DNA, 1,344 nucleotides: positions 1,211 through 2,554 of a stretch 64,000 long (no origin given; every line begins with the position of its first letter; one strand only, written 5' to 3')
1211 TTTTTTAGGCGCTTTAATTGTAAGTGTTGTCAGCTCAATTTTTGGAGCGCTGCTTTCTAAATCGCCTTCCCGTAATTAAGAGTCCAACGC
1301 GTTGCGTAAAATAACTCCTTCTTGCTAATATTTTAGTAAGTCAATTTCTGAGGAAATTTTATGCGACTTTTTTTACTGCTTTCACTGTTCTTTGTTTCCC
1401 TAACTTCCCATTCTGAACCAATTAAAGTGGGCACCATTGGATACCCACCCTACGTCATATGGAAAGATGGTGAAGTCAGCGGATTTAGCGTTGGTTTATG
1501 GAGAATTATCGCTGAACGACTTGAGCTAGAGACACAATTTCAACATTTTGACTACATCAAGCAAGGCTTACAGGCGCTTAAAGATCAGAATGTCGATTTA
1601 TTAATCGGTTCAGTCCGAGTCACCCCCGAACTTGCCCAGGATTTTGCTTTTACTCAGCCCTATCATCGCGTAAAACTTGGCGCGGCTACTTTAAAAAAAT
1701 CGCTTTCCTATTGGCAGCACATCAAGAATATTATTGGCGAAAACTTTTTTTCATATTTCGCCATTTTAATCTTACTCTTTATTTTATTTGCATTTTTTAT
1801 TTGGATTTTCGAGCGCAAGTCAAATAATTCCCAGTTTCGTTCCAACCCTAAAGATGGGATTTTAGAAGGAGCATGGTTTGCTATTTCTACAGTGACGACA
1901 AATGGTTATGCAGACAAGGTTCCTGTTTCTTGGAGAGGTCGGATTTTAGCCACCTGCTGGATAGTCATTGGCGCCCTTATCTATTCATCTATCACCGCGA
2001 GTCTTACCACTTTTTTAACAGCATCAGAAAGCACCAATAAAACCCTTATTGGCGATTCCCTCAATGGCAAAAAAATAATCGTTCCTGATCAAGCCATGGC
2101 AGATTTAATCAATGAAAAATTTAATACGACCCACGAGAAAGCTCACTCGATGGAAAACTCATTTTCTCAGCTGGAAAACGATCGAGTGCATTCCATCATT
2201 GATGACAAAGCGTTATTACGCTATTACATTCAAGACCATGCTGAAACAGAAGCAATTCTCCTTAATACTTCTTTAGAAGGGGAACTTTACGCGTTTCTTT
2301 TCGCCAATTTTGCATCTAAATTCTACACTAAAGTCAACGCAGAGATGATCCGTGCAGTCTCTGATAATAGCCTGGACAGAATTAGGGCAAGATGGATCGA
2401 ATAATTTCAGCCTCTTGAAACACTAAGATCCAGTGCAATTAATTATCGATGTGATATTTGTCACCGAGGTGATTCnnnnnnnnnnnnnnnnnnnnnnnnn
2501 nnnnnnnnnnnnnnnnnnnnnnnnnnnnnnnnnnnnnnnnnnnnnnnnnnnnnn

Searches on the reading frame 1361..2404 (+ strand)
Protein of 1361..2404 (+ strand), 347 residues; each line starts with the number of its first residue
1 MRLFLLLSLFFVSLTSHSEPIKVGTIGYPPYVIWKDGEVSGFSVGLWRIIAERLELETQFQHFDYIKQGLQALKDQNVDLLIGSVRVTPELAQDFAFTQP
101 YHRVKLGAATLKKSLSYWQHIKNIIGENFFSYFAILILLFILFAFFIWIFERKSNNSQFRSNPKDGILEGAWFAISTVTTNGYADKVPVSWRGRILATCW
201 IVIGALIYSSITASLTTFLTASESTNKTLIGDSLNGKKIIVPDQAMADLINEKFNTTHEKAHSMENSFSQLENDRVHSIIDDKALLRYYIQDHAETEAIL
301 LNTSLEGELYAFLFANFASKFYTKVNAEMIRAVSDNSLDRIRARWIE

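Call 5: search_protein_families(library=pfam, proteins=[window:1361-2404:+], max_evalue=0.01)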
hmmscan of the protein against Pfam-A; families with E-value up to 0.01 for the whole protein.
window:1361-2404:+ (347 aa): 4 families
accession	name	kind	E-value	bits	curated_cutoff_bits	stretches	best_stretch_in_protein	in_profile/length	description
PF00497.25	SBP_bac_3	-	4.1e-18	65.8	26.4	1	21-346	1-130/132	Bacterial extracellular solute-binding proteins, family 3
PF00060.32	Lig_chan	-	3.1e-13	50.2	30.8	1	135-227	7-102/146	Ligand-gated ion channel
PF07885.22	Ion_trans_2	-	2.5e-10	40.6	22.5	1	136-220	2-78/79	Ion channel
PF00520.37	Ion_trans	-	9.8e-06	25.4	25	1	117-211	114-225/241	Ion transport protein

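Call 50: search_protein_families(library=ncbifam, proteins=[window:1361-2404:+], max_evalue=0.00001)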
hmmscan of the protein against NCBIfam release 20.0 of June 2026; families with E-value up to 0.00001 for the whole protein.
window:1361-2404:+ (347 aa): 5 families
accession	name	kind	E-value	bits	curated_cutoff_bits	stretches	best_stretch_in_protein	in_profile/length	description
NF007029.0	PRK09495.1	equivalog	2.2e-14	53.9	303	1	231-346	126-243/248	glutamine ABC transporter substrate-binding protein GlnH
TIGR01096.1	3A0103s03R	subfamily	5.6e-13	49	256.35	1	7-113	10-119/250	lysine/arginine/ornithine ABC transporter substrate-binding protein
NF008426.0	PRK11260.1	equivalog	6.3e-07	28.9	312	1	20-113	42-136/266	cystine ABC transporter substrate-binding protein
NF041765.1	ArtJ_Ecoli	equivalog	4.4e-06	26.5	510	0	16-104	18-107/243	arginine ABC transporter substrate-binding protein ArtJ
NF008112.0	PRK10859.1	equivalog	1e-05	24.2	354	0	18-106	42-130/483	membrane-bound lytic murein transglycosylase MltF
